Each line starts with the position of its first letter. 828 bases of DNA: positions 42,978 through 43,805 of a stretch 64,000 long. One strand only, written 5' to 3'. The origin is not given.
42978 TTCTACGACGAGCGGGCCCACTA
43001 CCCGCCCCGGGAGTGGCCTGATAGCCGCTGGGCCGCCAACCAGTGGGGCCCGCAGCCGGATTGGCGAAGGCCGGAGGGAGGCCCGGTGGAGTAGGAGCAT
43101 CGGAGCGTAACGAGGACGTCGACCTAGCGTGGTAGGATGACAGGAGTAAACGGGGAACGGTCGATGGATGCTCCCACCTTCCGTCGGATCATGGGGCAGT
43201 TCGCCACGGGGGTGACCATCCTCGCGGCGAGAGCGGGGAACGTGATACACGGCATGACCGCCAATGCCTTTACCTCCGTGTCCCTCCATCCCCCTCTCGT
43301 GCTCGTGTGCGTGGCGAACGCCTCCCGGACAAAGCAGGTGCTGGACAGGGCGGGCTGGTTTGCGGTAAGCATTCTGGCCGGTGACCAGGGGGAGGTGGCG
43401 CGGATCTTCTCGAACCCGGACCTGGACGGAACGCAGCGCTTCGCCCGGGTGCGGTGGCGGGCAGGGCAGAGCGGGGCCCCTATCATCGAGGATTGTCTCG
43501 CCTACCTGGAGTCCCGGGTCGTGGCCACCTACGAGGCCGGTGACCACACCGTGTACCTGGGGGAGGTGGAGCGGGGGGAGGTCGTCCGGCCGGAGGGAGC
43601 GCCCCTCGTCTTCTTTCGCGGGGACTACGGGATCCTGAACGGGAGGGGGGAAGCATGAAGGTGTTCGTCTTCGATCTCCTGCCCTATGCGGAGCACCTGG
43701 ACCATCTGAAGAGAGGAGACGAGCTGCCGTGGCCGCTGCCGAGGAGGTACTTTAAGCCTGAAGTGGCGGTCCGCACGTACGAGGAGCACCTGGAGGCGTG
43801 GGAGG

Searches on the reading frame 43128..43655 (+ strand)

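Call 23: search_protein_families(library=pfam, proteins=[window:43128-43655:+], max_evalue=0.00001)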
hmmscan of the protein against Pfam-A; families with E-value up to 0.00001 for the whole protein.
window:43128-43655:+ (176 aa): 1 family
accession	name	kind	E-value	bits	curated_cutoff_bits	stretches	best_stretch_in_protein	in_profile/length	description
PF01613.24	Flavin_Reduct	-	5.4e-42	143.9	27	1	22-168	1-150/153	Flavin reductase like domain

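Call 60: search_protein_families(library=ncbifam, proteins=[window:43164-43655:+], max_evalue=1e-8)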
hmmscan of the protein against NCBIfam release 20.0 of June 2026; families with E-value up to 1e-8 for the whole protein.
window:43164-43655:+ (164 aa): 8 families
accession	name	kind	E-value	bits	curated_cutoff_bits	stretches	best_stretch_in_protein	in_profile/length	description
NF045630.1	monooxsub_HsaB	equivalog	3.1e-39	134.7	230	1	1-157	5-158/186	3-hydroxy-9,10-secoandrosta-1,3,5(10)-triene-9,17-dione monooxygenase reductase subunit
NF052639.1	FlvnRedFerAPor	equivalog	4e-38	130.6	260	1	3-157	4-154/158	flavin reductase FerA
NF045919.1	HphnlacHdxRed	equivalog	9.5e-34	116.9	340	1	1-156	5-156/309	p-hydroxyphenylacetate 3-hydroxylase reductase component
NF042921.1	HpaC_Thermus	equivalog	1.3e-32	112.8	200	1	5-156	4-147/150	4-hydroxyphenylacetate 3-monooxygenase reductase subunit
NF045733.1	StyMonoxStyB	equivalog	3e-31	108.4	200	1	5-155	3-146/150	styrene monooxygenase NADH-dependent flavin reductase subunit StyB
TIGR02296.1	HpaC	equivalog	1.7e-22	80.1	205.95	1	6-155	1-150/154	4-hydroxyphenylacetate 3-monooxygenase, reductase component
TIGR03615.1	RutF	equivalog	3.1e-21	76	254.75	1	3-155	3-153/156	NADH-dependent FMN reductase RutF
NF012030.0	PRK15486.1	equivalog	3.4e-17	62.7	315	1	6-153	10-157/170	4-hydroxyphenylacetate 3-monooxygenase reductase subunit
